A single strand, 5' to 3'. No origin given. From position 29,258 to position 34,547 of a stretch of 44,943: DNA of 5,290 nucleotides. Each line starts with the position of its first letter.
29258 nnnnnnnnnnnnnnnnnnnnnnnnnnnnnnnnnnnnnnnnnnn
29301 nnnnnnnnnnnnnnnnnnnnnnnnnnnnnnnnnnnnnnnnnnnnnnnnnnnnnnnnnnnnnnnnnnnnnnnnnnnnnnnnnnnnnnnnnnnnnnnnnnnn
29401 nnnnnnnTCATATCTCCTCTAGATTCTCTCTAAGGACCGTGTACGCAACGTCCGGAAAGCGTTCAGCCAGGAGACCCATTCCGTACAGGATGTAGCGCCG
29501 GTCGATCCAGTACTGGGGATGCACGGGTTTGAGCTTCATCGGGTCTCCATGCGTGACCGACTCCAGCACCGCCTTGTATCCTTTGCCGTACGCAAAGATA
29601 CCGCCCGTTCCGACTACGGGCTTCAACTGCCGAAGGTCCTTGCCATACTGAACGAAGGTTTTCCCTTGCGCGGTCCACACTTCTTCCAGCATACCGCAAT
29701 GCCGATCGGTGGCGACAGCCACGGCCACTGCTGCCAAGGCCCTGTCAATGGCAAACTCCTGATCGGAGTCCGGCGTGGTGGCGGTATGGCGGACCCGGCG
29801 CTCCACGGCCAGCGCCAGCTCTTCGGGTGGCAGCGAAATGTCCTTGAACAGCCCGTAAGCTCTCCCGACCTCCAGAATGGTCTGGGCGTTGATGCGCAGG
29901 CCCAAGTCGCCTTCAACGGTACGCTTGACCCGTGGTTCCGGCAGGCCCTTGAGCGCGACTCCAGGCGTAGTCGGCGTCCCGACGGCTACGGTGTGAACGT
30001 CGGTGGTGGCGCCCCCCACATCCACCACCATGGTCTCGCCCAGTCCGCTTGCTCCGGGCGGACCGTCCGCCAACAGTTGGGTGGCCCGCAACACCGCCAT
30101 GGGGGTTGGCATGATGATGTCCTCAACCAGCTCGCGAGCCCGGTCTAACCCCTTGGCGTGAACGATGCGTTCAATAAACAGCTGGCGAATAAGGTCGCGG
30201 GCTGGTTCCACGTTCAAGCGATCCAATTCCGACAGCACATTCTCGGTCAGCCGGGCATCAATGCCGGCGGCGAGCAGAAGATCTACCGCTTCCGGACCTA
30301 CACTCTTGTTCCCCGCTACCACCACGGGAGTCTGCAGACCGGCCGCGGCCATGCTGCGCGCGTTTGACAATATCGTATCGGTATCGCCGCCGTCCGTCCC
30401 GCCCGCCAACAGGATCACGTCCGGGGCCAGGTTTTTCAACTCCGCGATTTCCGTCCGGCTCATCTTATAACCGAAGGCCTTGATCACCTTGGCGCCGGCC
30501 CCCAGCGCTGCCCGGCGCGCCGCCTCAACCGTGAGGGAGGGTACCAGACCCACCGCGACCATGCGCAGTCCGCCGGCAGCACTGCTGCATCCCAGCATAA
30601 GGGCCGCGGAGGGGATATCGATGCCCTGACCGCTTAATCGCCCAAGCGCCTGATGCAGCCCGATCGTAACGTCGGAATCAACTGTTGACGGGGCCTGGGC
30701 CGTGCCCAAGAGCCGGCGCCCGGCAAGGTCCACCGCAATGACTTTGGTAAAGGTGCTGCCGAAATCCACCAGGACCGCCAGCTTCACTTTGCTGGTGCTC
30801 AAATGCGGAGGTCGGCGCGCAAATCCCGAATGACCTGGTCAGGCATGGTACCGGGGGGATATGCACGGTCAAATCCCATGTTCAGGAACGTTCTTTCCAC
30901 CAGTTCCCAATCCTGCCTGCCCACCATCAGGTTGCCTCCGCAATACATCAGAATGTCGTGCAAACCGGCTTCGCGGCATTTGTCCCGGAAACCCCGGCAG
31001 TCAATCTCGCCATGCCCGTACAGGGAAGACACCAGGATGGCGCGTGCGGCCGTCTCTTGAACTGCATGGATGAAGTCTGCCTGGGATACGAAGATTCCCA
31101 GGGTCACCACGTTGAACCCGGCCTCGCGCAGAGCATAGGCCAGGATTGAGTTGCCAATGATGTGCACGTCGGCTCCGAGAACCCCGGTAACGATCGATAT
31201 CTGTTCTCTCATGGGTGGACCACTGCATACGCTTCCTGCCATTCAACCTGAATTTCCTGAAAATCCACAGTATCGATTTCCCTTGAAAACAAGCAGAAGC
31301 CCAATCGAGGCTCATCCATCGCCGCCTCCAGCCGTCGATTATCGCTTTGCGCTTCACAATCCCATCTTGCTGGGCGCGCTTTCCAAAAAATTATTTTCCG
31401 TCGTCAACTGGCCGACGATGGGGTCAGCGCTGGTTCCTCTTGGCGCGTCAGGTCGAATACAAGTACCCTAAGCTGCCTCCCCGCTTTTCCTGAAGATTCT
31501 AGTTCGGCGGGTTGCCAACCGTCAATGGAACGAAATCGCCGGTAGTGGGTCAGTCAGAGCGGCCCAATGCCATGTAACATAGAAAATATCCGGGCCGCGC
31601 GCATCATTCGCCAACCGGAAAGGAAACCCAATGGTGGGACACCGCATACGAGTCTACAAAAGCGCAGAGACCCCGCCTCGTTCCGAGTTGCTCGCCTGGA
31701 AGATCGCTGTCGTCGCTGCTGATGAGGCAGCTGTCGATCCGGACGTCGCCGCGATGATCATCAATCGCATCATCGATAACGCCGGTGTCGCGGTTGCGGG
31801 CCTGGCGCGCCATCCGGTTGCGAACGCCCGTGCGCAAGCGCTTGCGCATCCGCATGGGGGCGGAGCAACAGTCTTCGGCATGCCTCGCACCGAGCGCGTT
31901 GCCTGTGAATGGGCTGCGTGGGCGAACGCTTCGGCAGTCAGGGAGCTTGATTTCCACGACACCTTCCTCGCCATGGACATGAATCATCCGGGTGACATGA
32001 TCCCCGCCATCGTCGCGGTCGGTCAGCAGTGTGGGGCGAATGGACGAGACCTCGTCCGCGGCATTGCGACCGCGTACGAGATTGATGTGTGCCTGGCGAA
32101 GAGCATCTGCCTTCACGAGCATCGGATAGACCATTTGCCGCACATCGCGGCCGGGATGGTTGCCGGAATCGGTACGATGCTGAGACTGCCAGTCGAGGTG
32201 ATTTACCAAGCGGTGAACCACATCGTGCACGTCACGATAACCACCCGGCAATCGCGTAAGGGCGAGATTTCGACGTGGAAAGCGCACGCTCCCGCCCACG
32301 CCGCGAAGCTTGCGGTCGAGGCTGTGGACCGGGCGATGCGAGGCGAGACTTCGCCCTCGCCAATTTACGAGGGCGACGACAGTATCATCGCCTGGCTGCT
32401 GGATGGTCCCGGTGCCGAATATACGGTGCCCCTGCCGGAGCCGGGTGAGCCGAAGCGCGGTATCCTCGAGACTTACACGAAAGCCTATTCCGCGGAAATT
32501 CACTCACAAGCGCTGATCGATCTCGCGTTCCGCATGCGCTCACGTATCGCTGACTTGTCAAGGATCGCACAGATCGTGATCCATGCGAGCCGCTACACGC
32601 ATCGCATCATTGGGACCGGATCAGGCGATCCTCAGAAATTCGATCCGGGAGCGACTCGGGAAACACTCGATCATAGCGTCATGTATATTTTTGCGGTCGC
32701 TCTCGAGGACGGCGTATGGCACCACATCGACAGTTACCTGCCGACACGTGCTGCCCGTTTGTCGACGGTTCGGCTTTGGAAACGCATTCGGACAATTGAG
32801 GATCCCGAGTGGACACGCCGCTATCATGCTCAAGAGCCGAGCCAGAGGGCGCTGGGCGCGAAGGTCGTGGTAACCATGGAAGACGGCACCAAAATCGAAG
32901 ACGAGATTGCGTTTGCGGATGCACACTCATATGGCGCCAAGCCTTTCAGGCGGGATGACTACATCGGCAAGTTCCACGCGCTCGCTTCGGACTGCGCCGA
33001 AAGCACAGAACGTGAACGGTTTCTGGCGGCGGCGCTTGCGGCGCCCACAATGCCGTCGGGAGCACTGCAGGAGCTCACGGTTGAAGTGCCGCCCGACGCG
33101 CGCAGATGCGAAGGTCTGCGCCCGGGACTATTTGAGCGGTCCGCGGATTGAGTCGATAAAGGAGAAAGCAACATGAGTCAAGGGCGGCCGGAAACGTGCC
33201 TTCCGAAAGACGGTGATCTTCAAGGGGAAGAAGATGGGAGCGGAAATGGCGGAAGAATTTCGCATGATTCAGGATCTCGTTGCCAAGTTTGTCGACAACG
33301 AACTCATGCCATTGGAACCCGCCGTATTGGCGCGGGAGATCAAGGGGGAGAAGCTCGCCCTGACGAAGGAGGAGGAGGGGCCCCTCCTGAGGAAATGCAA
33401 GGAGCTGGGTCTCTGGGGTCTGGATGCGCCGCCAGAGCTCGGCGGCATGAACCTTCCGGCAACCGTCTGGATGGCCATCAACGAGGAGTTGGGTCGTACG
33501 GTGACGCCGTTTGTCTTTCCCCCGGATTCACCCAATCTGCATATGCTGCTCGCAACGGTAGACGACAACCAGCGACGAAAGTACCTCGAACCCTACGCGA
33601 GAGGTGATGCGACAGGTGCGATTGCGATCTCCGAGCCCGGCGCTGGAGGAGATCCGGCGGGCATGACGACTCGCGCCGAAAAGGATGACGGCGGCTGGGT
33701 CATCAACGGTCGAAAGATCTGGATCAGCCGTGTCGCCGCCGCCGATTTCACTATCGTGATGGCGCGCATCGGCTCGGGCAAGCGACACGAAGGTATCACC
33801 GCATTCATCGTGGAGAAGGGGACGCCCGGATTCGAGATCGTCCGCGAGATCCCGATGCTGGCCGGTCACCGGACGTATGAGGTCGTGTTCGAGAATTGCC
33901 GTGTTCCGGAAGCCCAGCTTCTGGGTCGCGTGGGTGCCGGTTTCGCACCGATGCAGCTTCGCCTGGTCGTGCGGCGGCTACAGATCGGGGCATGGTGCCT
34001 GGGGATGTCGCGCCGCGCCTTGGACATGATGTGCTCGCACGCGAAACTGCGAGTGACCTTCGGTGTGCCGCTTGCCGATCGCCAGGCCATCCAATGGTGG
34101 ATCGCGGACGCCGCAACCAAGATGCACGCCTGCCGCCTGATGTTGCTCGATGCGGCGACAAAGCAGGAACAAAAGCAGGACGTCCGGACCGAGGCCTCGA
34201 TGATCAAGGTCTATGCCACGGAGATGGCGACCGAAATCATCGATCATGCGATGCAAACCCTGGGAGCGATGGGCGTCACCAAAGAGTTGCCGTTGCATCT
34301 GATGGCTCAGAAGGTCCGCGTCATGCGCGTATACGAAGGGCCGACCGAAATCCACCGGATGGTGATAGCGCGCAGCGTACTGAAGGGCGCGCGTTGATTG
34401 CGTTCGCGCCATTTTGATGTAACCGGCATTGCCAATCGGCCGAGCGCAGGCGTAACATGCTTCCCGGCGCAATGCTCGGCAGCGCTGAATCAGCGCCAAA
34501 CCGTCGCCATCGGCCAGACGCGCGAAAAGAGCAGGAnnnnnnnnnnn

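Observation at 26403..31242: B12 glutamate-mutase-like operon with two divergent E-subunit paralogs, no methylaspartase and no canonical active-site Glu motif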

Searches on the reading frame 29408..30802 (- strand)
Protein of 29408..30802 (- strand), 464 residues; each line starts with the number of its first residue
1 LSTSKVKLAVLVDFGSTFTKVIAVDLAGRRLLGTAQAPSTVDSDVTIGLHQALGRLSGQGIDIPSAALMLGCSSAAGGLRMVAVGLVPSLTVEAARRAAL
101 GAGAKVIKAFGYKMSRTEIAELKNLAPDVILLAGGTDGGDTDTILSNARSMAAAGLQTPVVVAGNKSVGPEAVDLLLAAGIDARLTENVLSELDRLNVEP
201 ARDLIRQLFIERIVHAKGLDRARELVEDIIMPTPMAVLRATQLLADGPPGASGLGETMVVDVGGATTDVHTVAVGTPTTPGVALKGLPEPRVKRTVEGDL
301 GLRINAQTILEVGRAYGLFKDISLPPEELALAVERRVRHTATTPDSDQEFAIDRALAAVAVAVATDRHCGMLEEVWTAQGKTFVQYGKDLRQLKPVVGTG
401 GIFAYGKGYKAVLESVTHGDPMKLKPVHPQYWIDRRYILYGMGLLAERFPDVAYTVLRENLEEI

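Call 3: search_protein_families(library=pfam, proteins=[window:29408-30802:-], max_evalue=0.01)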
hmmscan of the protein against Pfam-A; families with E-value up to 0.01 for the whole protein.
window:29408-30802:- (464 aa): 2 families
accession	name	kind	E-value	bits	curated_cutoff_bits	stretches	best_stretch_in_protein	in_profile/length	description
PF13941.12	MutL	-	8.5e-158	526.2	27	1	10-460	2-449/450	MutL protein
PF05378.19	Hydant_A_N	-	0.00036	20.8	25.2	0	10-60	2-50/176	Hydantoinase/oxoprolinase N-terminal region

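Call 4: search_protein_families(library=ncbifam, proteins=[window:29408-30802:-], max_evalue=0.01)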
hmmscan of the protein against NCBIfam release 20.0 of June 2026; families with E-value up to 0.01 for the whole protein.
window:29408-30802:- (464 aa): 3 families
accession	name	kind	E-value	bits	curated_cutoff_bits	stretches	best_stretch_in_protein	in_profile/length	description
NF040745.1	accessory_GlmL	equivalog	5.2e-166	553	475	1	10-462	2-458/459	methylaspartate mutase accessory protein GlmL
TIGR01319.1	glmL_fam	subfamily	8.9e-124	413.8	204.05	1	12-458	1-452/456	GlmL family protein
NF040744.1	ornith_Or-4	equivalog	5.1e-109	364.8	600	1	11-462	5-448/448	GlmL-related ornithine degradation protein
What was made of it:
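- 29408..30802 (-): GlmL/MutL-type ASKHA accessory (reactivating chaperone) protein. Its TTG start overlaps the S stop (TTGA). PF13941 at 526 bits and NF040745 at 553 bits against cut-off 475 (calls 3, 4).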

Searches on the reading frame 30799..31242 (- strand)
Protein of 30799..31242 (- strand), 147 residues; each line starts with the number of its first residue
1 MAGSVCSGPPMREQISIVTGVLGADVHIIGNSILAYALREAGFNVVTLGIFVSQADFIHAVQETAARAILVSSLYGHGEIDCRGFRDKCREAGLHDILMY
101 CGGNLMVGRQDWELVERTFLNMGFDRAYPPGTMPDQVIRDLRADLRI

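Call 3: search_protein_families(library=pfam, proteins=[window:30799-31242:-], max_evalue=0.01)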
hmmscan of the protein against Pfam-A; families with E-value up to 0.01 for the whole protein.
window:30799-31242:- (147 aa): 1 family
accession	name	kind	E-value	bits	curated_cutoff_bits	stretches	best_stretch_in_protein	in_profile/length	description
PF02310.24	B12-binding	-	7.7e-12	45.5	32.1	1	16-110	2-95/121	B12 binding domain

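Call 4: search_protein_families(library=ncbifam, proteins=[window:30799-31242:-], max_evalue=0.01)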
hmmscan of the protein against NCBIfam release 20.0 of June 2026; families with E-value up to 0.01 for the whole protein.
window:30799-31242:- (147 aa): 16 families
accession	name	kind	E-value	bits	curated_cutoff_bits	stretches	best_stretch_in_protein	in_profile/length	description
NF002612.0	PRK02261.1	equivalog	1.2e-57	193.5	110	1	14-146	3-135/148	methylaspartate mutase subunit S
TIGR01501.1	MthylAspMutase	equivalog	2.5e-50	169.7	135.8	1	16-146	3-133/134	methylaspartate mutase subunit S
TIGR00640.1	acid_CoA_mut_C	subfamily_domain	3.7e-12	46.4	57.45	1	16-145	4-127/132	methylmalonyl-CoA mutase C-terminal domain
TIGR02370.1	pyl_corrinoid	subfamily_domain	1.5e-11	44.1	215.3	1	16-105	86-176/197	methyltransferase cognate corrinoid protein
NF041607.1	dimeth_corrin_MtbC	equivalog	5.3e-10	39.2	350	1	16-96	84-164/203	dimethylamine corrinoid protein MtbC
NF047996.1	corrin_MtgC_2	exception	2.2e-09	37.1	370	1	16-97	91-172/212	glycine betaine-specific corrinoid protein MtgC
NF040655.1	MtaC_Meth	equivalog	1.1e-08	34.5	420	1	14-105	119-209/253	methanol--corrinoid protein MtaC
NF006944.0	PRK09426.1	equivalog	3e-08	32.1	876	1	17-141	592-710/721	methylmalonyl-CoA mutase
NF040743.1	ornith_mutase_E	equivalog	6.1e-07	27.8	800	1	13-127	594-712/730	D-ornithine 4,5-aminomutase subunit OraE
NF040669.1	MtaC2_Meth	equivalog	1.2e-06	28.1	450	1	16-140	128-248/267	methanol--corrinoid protein MtaC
NF047995.1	corrinoid_MtgC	exception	7.2e-06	25.6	310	1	16-94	94-172/215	glycine betaine-specific corrinoid protein MtgC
NF052385.1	Lys_5_6_beta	equivalog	7.6e-05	22.5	280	1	13-138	100-230/241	lysine 5,6-aminomutase subunit beta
NF007024.0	PRK09490.1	equivalog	0.00016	19.6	1497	1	17-74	754-811/1234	methionine synthase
NF052513.1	TransRegCarH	equivalog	0.00063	19.1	400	1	17-75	167-225/274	HTH-type transcriptional repressor CarH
TIGR02082.1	metH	equivalog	0.0011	16.6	1010.85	1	18-74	737-793/1182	methionine synthase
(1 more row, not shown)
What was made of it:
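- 30799..31242 (-): S (sigma) subunit: B12-binding Rossmann domain with DxHxxG (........), SxL (SSL) and GG (GGN). PF02310 and NF002612 GlmS, 193 bits against cut-off 110 (calls 3, 4).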

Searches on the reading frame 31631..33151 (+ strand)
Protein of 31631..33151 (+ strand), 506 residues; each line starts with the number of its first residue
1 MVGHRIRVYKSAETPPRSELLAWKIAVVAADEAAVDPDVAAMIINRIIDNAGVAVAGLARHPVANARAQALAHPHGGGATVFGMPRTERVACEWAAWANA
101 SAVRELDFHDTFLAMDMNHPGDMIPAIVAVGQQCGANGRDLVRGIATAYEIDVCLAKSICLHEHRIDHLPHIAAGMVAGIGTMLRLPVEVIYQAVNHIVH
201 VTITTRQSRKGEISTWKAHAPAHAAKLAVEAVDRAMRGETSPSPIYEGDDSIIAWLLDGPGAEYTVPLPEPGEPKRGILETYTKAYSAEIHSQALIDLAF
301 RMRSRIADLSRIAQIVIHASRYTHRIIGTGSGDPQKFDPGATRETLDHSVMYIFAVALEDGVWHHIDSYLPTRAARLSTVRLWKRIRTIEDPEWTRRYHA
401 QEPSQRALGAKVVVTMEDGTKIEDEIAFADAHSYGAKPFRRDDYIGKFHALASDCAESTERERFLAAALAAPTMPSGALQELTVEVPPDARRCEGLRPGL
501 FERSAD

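Call 3: search_protein_families(library=pfam, proteins=[window:31631-33151:+], max_evalue=0.01)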
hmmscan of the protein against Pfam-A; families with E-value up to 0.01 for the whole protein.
window:31631-33151:+ (506 aa): 2 families
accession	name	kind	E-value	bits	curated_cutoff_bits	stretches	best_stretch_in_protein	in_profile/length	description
PF03972.19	MmgE_PrpD_N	-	2.1e-58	197.9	32.1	1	33-263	13-242/244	MmgE/PrpD N-terminal domain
PF19305.4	MmgE_PrpD_C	-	3.3e-36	125.1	32.1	1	286-467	1-167/173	MmgE/PrpD C-terminal domain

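Call 4: search_protein_families(library=ncbifam, proteins=[window:31631-33151:+], max_evalue=0.01)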
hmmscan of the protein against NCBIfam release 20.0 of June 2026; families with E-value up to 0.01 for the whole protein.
window:31631-33151:+ (506 aa): 3 families
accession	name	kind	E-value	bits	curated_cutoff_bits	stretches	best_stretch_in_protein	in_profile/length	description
NF042438.1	PrpD_hiGCgrampos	equivalog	8.4e-227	753.7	950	1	1-490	1-487/499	2-methylcitrate dehydratase PrpD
NF006943.0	PRK09425.1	equivalog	1.1e-23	83.7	575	1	94-424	87-416/480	bifunctional 2-methylcitrate dehydratase/aconitate hydratase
TIGR02330.1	prpD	equivalog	2.7e-22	79.2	458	1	90-446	71-422/468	2-methylcitrate dehydratase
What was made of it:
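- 31631..33151 (+): MmgE/PrpD-family protein, divergently transcribed from the operon. Linkage is seen only in near-identical relatives. NF042438 at 754 bits, below the 950 cut-off (calls 3, 4).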

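Call 63: search_solved_structures(query=window:31631-33151:+, max_evalue=1e-10)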
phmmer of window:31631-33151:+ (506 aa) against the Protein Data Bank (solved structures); distinct sequences matched with E-value up to 1e-10: 3.
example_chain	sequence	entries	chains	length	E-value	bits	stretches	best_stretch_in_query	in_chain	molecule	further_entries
1szq_A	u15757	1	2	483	4.5e-13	52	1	95-427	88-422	2-methylcitrate dehydratase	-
5mvi_E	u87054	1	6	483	3e-12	49.2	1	95-426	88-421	2-methylcitrate dehydratase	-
6s62_A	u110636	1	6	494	1.1e-11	47.4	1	88-421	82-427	Propionate catabolic protein PrpD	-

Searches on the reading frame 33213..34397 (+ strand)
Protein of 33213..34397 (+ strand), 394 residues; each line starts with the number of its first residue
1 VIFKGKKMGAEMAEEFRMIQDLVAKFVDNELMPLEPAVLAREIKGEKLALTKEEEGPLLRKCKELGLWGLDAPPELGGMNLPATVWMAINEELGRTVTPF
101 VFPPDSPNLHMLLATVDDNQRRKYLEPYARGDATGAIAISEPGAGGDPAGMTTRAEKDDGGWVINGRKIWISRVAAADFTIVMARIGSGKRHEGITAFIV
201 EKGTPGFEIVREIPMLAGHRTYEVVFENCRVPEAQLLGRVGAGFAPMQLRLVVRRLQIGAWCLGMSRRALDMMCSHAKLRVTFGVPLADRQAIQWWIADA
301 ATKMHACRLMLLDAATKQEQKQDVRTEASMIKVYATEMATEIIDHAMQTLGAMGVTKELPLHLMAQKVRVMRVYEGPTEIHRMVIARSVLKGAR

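Call 3: search_protein_families(library=pfam, proteins=[window:33213-34397:+], max_evalue=0.01)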
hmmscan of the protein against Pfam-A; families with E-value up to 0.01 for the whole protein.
window:33213-34397:+ (394 aa): 6 families
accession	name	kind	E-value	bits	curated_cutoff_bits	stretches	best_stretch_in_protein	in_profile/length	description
PF00441.29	Acyl-CoA_dh_1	-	7.4e-39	133.7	22.4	1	241-390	1-150/150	Acyl-CoA dehydrogenase, C-terminal domain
PF02770.24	Acyl-CoA_dh_M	-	1.1e-23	83.6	33.3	1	136-229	1-97/97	Acyl-CoA dehydrogenase, middle domain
PF08028.16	Acyl-CoA_dh_2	-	4.9e-21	75.9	22.7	1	257-373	2-128/134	Acyl-CoA dehydrogenase, C-terminal domain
PF02771.21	Acyl-CoA_dh_N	-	1.1e-14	55.1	22.9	1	14-132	2-113/113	Acyl-CoA dehydrogenase, N-terminal domain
PF22924.1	ACOX_C_alpha1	-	0.0027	18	27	1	315-388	94-167/169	Acyl-CoA oxidase, C-alpha1 domain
PF21263.2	Acyl-CoA-dh_C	-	0.0035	18.1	27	1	283-365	17-93/96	Acyl-CoA dehydrogenase, C-terminal domain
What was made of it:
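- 33213..34397 (+): Short-chain-type acyl-CoA dehydrogenase in the divergent unit. Probable downstream enzyme. Four ACAD Pfam domains (call 3).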

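Call 4: search_protein_families(library=ncbifam, proteins=[window:33213-34397:+], max_evalue=0.01)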
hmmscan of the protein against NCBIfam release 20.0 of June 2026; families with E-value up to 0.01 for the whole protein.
window:33213-34397:+ (394 aa): 21 families
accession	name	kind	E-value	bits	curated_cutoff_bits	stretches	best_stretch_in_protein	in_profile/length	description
NF042972.1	AcrlCoAredClosAcrC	equivalog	4.4e-71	239.5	640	1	8-391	1-378/378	acryloyl-CoA reductase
NF058590.1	AcCoDHFadEBacil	equivalog_domain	1.1e-52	179.4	600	1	11-393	20-414/586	acyl-CoA dehydrogenase FadE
NF043006.1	CyhCrbnylCoADH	equivalog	2.2e-52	178.3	650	1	13-391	5-377/380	cyclohexane-1-carbonyl-CoA dehydrogenase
NF042439.1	SulpropCoADesulf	equivalog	1.2e-51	175.6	600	1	59-391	30-372/379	3-sulfinopropanoyl-CoA desulfinase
NF008997.0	PRK12341.1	equivalog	1.5e-51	175.7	537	1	63-391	47-378/382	acyl-CoA dehydrogenase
NF045652.1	ProlPCPDhRedW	equivalog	3.1e-48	164.5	650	1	61-389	39-373/376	L-prolyl-[peptidyl-carrier protein] dehydrogenase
NF053553.1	prodigi_MBC_PigA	equivalog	2e-47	162.1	500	1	59-388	42-378/381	prodigiosin MBC biosynthesis dehydrogenase PigA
NF045552.1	GlutCoADH_Des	equivalog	8.5e-47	160.2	470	1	9-389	2-379/387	glutaryl-CoA dehydrogenase Acd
NF002885.1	PRK03354.1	equivalog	1.5e-42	146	540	1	61-392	45-376/378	crotonobetainyl-CoA dehydrogenase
TIGR03207.1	cyc_hxne_CoA_dh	equivalog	6.1e-40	137.1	575.35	1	55-388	34-370/372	cyclohexanecarboxyl-CoA dehydrogenase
NF052270.1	Staph_DH_FadE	equivalog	1.1e-25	90.3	600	1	112-389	117-393/400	acyl-CoA dehydrogenase FadE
TIGR03204.1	pimC_large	equivalog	2.1e-20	73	623.85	1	50-354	37-343/395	pimeloyl-CoA dehydrogenase large subunit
NF037942.1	ac_ACP_DH_MbtN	equivalog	1.7e-16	60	700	1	126-386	102-362/376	mycobactin biosynthesis acyl-ACP dehydrogenase MbtN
NF049984.1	Rv1679_FadE16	equivalog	3.1e-16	59.6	600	1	63-370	34-346/371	Rv1679 family acyl-CoA dehydrogenase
TIGR03203.1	pimD_small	equivalog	2.1e-15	56.7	652.7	1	61-383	45-370/378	pimeloyl-CoA dehydrogenase small subunit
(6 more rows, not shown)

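Call 61: search_solved_structures(query=window:33213-34397:+, max_evalue=1e-30)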
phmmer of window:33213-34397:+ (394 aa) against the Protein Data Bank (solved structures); distinct sequences matched with E-value up to 1e-30: 63 (the best 60 are shown).
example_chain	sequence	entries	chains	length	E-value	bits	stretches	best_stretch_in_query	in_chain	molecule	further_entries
5ol2_C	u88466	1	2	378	6.7e-62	212.8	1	14-391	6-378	Acyl-CoA dehydrogenase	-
1jqi_A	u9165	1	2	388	1.5e-59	205.1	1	10-392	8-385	short chain acyl-CoA dehydrogenase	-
1ukw_A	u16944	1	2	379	5.6e-59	203.2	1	13-390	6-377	acyl-CoA dehydrogenase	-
7y0a_A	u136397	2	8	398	1.8e-58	201.5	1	16-392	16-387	Short-chain specific acyl-CoA dehydrogenase, mitochondrial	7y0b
8sgs_A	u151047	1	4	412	2.1e-58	201.3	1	17-392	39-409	Short-chain specific acyl-CoA dehydrogenase, mitochondrial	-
2vig_A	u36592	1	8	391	1.2e-57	198.8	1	57-392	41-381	SHORT-CHAIN SPECIFIC ACYL-COA DEHYDROGENASE,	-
5lnx_A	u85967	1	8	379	1.7e-57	198.3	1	49-392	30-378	Acyl-CoA dehydrogenase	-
2dvl_A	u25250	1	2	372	3.4e-56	194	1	53-389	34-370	Acyl-CoA dehydrogenase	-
6fah_C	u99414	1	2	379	1.8e-53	185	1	53-391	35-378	Caffeyl-CoA reductase-Etf complex subunit CarC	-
5idu_A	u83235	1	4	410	2.1e-52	181.5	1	118-392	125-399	Acyl-CoA dehydrogenase domain protein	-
4l1f_A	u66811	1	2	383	3.1e-52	181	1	12-392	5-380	Acyl-CoA dehydrogenase domain protein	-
5jsc_A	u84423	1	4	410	3.9e-52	180.7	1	119-392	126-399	Putative acyl-CoA dehydrogenase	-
8i4p_A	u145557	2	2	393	4.5e-52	180.4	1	74-391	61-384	Acyl-CoA dehydrogenase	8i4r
7w0j_A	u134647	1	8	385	5.9e-52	180.1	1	74-391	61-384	Acyl-CoA dehydrogenase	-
3pfd_A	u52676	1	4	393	1.3e-51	178.9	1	60-390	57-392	Acyl-CoA dehydrogenase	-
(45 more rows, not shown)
